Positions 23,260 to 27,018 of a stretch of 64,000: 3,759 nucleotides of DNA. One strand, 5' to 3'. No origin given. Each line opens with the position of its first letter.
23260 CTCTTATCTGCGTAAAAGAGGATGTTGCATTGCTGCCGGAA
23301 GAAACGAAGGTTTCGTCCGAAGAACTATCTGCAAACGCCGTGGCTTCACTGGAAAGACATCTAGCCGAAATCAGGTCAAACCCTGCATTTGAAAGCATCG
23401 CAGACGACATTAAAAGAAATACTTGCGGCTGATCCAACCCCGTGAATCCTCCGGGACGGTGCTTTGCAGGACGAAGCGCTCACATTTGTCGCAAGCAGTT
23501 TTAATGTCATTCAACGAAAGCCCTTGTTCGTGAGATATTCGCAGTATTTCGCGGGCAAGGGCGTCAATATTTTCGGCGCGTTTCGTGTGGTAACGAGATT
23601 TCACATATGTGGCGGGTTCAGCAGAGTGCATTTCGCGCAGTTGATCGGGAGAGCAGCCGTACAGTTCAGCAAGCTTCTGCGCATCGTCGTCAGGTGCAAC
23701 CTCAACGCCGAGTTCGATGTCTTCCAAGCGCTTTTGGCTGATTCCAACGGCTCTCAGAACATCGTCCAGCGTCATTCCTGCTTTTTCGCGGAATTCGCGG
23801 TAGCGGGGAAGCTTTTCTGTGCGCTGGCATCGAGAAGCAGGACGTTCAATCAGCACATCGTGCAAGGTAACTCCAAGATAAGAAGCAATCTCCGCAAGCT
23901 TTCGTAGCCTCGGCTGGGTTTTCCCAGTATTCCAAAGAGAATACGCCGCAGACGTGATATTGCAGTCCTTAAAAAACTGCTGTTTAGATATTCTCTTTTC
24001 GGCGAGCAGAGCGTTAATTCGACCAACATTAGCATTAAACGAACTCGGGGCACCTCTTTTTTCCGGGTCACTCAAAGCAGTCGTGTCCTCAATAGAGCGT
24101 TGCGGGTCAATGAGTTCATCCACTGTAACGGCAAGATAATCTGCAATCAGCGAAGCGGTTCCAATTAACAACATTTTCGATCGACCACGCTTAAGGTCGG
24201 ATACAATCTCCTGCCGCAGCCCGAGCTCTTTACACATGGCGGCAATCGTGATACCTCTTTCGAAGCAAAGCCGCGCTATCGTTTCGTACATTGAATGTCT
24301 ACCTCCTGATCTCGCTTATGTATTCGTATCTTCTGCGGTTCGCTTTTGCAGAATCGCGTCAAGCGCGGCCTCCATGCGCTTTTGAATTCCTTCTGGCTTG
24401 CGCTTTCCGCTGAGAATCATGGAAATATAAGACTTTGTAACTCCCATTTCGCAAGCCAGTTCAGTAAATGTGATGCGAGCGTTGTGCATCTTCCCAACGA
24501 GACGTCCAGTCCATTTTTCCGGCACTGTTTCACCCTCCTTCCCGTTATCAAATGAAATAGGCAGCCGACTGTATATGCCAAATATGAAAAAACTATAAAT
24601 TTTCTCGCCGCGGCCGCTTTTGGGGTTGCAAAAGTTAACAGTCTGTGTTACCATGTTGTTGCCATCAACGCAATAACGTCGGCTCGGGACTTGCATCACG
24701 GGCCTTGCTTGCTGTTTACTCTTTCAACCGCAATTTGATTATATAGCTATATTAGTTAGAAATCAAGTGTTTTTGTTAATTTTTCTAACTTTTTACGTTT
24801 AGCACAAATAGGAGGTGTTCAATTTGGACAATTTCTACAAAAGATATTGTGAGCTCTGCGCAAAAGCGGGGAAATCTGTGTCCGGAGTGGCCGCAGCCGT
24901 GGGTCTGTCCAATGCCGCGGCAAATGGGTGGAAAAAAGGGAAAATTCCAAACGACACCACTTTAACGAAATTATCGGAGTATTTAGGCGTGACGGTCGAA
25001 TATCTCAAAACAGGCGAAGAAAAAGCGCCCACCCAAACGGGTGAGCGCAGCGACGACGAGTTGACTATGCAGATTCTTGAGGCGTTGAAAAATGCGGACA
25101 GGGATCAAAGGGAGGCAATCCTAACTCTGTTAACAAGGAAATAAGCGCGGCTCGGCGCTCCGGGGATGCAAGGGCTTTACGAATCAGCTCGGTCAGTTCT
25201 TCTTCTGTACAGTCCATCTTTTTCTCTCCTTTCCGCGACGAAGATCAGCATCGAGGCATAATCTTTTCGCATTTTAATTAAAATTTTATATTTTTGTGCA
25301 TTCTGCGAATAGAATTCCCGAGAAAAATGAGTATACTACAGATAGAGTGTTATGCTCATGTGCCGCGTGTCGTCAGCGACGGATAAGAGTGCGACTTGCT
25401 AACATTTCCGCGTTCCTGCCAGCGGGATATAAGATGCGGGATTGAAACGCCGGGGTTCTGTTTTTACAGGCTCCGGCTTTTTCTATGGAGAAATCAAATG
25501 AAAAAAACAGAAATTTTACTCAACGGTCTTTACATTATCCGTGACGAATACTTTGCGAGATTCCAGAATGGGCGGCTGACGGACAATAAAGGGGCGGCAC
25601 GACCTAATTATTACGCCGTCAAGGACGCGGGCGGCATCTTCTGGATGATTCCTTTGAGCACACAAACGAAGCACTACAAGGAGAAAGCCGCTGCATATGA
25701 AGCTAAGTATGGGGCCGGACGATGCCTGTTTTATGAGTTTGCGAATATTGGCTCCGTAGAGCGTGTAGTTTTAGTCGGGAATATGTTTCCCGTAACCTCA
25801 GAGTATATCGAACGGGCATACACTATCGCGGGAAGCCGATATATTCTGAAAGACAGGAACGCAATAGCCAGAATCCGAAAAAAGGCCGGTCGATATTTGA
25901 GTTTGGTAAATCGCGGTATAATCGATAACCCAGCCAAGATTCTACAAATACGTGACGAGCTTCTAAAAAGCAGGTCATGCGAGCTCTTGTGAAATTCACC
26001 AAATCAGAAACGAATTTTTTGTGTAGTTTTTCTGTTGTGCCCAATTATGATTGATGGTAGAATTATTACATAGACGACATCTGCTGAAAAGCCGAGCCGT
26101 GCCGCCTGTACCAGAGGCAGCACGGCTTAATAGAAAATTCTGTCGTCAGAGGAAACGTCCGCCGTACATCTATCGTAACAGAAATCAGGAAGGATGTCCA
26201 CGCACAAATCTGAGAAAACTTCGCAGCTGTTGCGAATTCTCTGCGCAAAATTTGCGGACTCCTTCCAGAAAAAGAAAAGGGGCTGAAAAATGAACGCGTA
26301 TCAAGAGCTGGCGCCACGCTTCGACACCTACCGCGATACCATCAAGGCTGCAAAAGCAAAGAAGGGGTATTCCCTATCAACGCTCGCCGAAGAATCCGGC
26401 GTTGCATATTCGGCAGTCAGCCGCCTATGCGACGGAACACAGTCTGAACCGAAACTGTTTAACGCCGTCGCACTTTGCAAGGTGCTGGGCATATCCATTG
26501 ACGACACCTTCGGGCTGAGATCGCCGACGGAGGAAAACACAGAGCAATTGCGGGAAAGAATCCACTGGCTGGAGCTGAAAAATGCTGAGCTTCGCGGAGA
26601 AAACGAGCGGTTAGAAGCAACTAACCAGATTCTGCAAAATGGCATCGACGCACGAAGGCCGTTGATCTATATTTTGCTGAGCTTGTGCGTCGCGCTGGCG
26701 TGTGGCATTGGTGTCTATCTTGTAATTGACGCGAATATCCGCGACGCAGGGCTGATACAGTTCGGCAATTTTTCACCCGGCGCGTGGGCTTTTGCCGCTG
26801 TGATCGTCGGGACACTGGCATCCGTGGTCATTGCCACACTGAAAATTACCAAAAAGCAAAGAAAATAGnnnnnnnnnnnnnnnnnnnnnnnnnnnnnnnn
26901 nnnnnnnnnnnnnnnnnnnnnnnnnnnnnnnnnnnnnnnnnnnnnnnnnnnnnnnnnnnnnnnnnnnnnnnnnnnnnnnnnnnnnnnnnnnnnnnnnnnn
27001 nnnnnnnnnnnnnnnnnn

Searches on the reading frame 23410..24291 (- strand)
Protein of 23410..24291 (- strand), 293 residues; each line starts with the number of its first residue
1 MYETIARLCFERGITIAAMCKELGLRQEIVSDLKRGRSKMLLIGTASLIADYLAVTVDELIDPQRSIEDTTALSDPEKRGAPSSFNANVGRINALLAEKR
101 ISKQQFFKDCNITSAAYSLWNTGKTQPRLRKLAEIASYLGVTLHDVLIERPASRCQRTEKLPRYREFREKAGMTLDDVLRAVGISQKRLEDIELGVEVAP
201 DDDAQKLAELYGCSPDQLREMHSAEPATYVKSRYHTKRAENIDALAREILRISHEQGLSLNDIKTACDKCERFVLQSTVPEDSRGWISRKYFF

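Call 12: search_protein_families(library=pfam, max_evalue=0.01, proteins=[window:23410-24291:-])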
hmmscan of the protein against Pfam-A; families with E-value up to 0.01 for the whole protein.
window:23410-24291:- (293 aa): 6 families
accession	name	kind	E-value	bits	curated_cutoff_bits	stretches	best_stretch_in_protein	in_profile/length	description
PF01381.28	HTH_3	-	1.6e-22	79.7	23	3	165-218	2-55/55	Helix-turn-helix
PF13443.12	HTH_26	-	3.1e-22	79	22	2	91-148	1-59/63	Cro/C1-type HTH DNA-binding domain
PF13560.12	HTH_31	-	1.7e-16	60.7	27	1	165-220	7-63/64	Helix-turn-helix domain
PF12844.13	HTH_19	-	4e-12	46.3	30.2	1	165-218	5-58/64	Helix-turn-helix domain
PF13413.12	HTH_25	-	9e-05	22.7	24.6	1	165-193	3-31/62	Helix-turn-helix domain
PF06527.16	TniQ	-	0.0073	17.4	27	0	170-235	22-78/142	TniQ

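Call 13: search_protein_families(library=phrogs, max_evalue=0.01, proteins=[window:23410-24291:-])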
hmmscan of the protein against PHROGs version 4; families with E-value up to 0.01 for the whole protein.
window:23410-24291:- (293 aa): 21 families
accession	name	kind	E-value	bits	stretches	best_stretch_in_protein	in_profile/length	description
phrog_8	-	transcription regulation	3.9e-26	93.3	2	91-227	80-224/346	transcriptional regulator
phrog_4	-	transcription regulation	5.8e-21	75.9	3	90-146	139-191/400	transcriptional repressor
phrog_2967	-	transcription regulation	2.4e-18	67.5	3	3-71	13-80/225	transcriptional regulator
phrog_7241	-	transcription regulation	2.4e-17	64.1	1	167-219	69-121/122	transcriptional regulator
phrog_3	-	transcription regulation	8.7e-17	63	2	164-247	93-183/430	transcriptional repressor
phrog_2328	-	transcription regulation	2.9e-11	44.2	1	91-149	19-77/128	transcriptional repressor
phrog_2439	-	transcription regulation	3.7e-08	33.6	1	165-237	13-87/367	transcriptional regulator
phrog_638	-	transcription regulation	4.6e-08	34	0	97-170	14-87/145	transcriptional regulator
phrog_1373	-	transcription regulation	8.6e-07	30.1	0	166-195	70-99/166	transcriptional regulator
phrog_5823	-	transcription regulation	2.6e-06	27.9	0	163-229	10-77/404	transcriptional regulator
phrog_9908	-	DNA, RNA and nucleotide metabolism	5.9e-06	26.6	1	157-220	10-74/282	DNA binding protein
phrog_2104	-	unknown function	8.1e-05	23.8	0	161-222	41-101/103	-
phrog_6831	-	transcription regulation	0.00053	20.9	0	11-45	16-50/68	transcriptional regulator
phrog_18248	-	transcription regulation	0.00093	19.4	0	91-200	6-107/264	transcriptional regulator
phrog_1994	-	DNA, RNA and nucleotide metabolism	0.00099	20.1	0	163-222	3-62/170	DNA binding protein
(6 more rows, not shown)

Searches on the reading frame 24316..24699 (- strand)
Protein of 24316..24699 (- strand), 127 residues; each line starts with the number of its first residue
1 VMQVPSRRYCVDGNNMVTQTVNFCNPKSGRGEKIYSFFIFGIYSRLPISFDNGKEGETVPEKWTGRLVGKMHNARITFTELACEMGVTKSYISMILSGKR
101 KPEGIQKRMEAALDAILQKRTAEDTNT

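Call 32: search_protein_families(library=ncbifam, max_evalue=0.1, proteins=[window:24316-24699:-])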
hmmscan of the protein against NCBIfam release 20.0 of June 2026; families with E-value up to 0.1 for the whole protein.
window:24316-24699:- (127 aa): 3 families
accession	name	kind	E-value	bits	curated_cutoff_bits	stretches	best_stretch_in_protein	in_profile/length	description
NF038310.1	lysogeny_AimR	equivalog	0.0082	15.2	70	1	70-101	4-35/365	AimR family lysis-lysogeny pheromone receptor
TIGR02607.1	antidote_HigA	equivalog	0.026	14.3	47.7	1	73-101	18-46/81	HigA family addiction module antitoxin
TIGR00270.2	TIGR00270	equivalog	0.051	13.4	110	1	69-124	82-138/159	multiprotein bridging factor aMBF1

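Call 33: search_protein_families(library=pfam, max_evalue=1, proteins=[window:24316-24699:-])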
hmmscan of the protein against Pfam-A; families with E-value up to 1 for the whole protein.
window:24316-24699:- (127 aa): 4 families
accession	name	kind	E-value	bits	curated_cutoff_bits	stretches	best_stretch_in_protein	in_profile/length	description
PF01381.28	HTH_3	-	0.00081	19.8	23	1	79-102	13-36/55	Helix-turn-helix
PF13560.12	HTH_31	-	0.0096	16.6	27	1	73-103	12-44/64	Helix-turn-helix domain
PF09516.16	RE_CfrBI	-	0.094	12.4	25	1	67-124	12-72/257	CfrBI restriction endonuclease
PF12844.13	HTH_19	-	0.22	11.9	30.2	1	76-103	13-40/64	Helix-turn-helix domain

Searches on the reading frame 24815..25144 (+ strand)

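Call 12: search_protein_families(library=pfam, max_evalue=0.01, proteins=[window:24815-25144:+])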
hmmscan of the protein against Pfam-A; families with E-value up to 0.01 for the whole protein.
window:24815-25144:+ (109 aa): 2 families
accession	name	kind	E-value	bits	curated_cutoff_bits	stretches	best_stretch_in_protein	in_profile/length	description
PF01381.28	HTH_3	-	5.4e-08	33.2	23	1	16-64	6-55/55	Helix-turn-helix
PF13443.12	HTH_26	-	4.4e-05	24.1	22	1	13-62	4-55/63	Cro/C1-type HTH DNA-binding domain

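Call 13: search_protein_families(library=phrogs, max_evalue=0.01, proteins=[window:24815-25144:+])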
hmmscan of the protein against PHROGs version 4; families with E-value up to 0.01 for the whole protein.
window:24815-25144:+ (109 aa): 8 families
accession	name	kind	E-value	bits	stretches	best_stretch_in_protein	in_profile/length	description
phrog_8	-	transcription regulation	3.3e-10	40.9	1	6-91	161-245/346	transcriptional regulator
phrog_3037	-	transcription regulation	1.3e-09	39.2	1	17-109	28-126/189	transcriptional repressor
phrog_4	-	transcription regulation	2.2e-08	34.5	1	7-74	137-201/400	transcriptional repressor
phrog_2328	-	transcription regulation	2.5e-05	25.1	1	16-75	25-83/128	transcriptional repressor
phrog_2439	-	transcription regulation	0.00021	21.3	1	15-84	16-87/367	transcriptional regulator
phrog_2967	-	transcription regulation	0.0018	18.8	1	6-93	10-89/225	transcriptional regulator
phrog_7241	-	transcription regulation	0.002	19.2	1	23-64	78-120/122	transcriptional regulator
phrog_6378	-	unknown function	0.0086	17.1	0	5-94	7-98/131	-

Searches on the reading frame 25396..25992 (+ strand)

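Call 12: search_protein_families(library=pfam, max_evalue=0.01, proteins=[window:25396-25992:+])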
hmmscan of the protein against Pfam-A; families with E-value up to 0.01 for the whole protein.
window:25396-25992:+ (198 aa): 0 families

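Call 13: search_protein_families(library=phrogs, max_evalue=0.01, proteins=[window:25396-25992:+])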
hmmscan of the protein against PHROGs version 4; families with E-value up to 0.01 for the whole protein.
window:25396-25992:+ (198 aa): 1 family
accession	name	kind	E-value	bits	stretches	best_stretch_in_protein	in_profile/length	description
phrog_33519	-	unknown function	4.9e-40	138.2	1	42-191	5-158/172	-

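Call 32: search_protein_families(library=ncbifam, max_evalue=0.1, proteins=[window:25498-25992:+])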
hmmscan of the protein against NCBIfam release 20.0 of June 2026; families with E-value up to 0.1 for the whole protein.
window:25498-25992:+ (164 aa): 1 family
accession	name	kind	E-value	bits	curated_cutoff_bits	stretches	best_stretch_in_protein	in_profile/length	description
NF047359.1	CptIN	equivalog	4.9e-32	110.8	90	1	10-155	2-150/150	type III toxin-antitoxin system CptIN family toxin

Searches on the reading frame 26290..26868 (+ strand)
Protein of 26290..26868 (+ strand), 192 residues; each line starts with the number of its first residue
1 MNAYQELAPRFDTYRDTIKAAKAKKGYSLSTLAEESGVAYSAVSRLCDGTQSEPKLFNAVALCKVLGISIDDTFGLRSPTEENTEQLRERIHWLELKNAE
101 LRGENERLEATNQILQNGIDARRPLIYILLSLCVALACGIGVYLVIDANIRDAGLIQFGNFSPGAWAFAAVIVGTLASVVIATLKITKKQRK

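Call 12: search_protein_families(library=pfam, max_evalue=0.01, proteins=[window:26290-26868:+])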
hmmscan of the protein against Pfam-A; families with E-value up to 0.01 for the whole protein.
window:26290-26868:+ (192 aa): 3 families
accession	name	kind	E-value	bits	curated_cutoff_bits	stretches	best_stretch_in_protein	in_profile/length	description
PF01381.28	HTH_3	-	1.1e-09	38.5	23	1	18-71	1-53/55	Helix-turn-helix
PF13443.12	HTH_26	-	9.3e-07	29.4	22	1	23-74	7-58/63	Cro/C1-type HTH DNA-binding domain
PF13560.12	HTH_31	-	8.1e-05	23.3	27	1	17-71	5-59/64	Helix-turn-helix domain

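Call 13: search_protein_families(library=phrogs, max_evalue=0.01, proteins=[window:26290-26868:+])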
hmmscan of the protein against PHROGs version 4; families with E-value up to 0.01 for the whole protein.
window:26290-26868:+ (192 aa): 14 families
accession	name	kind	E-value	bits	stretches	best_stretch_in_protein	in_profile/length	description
phrog_3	-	transcription regulation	8.2e-11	43.3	1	15-100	90-173/430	transcriptional repressor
phrog_8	-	transcription regulation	3.6e-08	34.2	1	20-105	83-165/346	transcriptional regulator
phrog_4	-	transcription regulation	8.1e-07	29.3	1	18-148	141-231/400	transcriptional repressor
phrog_769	-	transcription regulation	9.7e-06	26.5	1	13-88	11-82/89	transcriptional repressor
phrog_5823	-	transcription regulation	9.9e-05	22.6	1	16-99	9-90/404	transcriptional regulator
phrog_2439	-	transcription regulation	0.0001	22.3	1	15-92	9-85/367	transcriptional regulator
phrog_6223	-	transcription regulation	0.00018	22.5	1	17-62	10-53/73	transcriptional repressor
phrog_18104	-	transcription regulation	0.00024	21.9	1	28-50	15-37/57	transcriptional regulator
phrog_1373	-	transcription regulation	0.00048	21.2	1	4-83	55-132/166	transcriptional regulator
phrog_2967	-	transcription regulation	0.00074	20.1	1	16-86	13-82/225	transcriptional regulator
phrog_32768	-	unknown function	0.0014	18.4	1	11-74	7-70/446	-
phrog_18342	-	transcription regulation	0.004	18.2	1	17-74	22-80/123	transcriptional repressor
phrog_4779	-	transcription regulation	0.0051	18.3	1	16-91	5-82/98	transcriptional regulator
phrog_3671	-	unknown function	0.0089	17.2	0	81-122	34-76/87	-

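Call 32: search_protein_families(library=ncbifam, max_evalue=0.1, proteins=[window:26290-26868:+])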
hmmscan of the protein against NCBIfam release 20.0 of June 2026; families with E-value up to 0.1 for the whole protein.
window:26290-26868:+ (192 aa): 5 families
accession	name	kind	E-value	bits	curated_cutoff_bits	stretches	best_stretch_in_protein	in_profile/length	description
NF041951.1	phage_RstR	subfamily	0.0001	22.5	80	1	16-87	5-74/108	RstR family transcriptional repressor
NF046032.1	TransRegSlrRBacil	equivalog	0.0014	18.7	250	1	18-75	6-63/149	HTH-type transcriptional regulator SlrR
TIGR00270.2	TIGR00270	equivalog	0.0038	17.1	110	1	12-72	74-133/159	multiprotein bridging factor aMBF1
NF047948.1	male_kill_WMK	equivalog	0.011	15.3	300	1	17-85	9-76/300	WO male-killing family protein Wmk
NF007408.0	PRK09943.1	equivalog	0.043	13.4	211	1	18-78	12-71/185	HTH-type transcriptional regulator PuuR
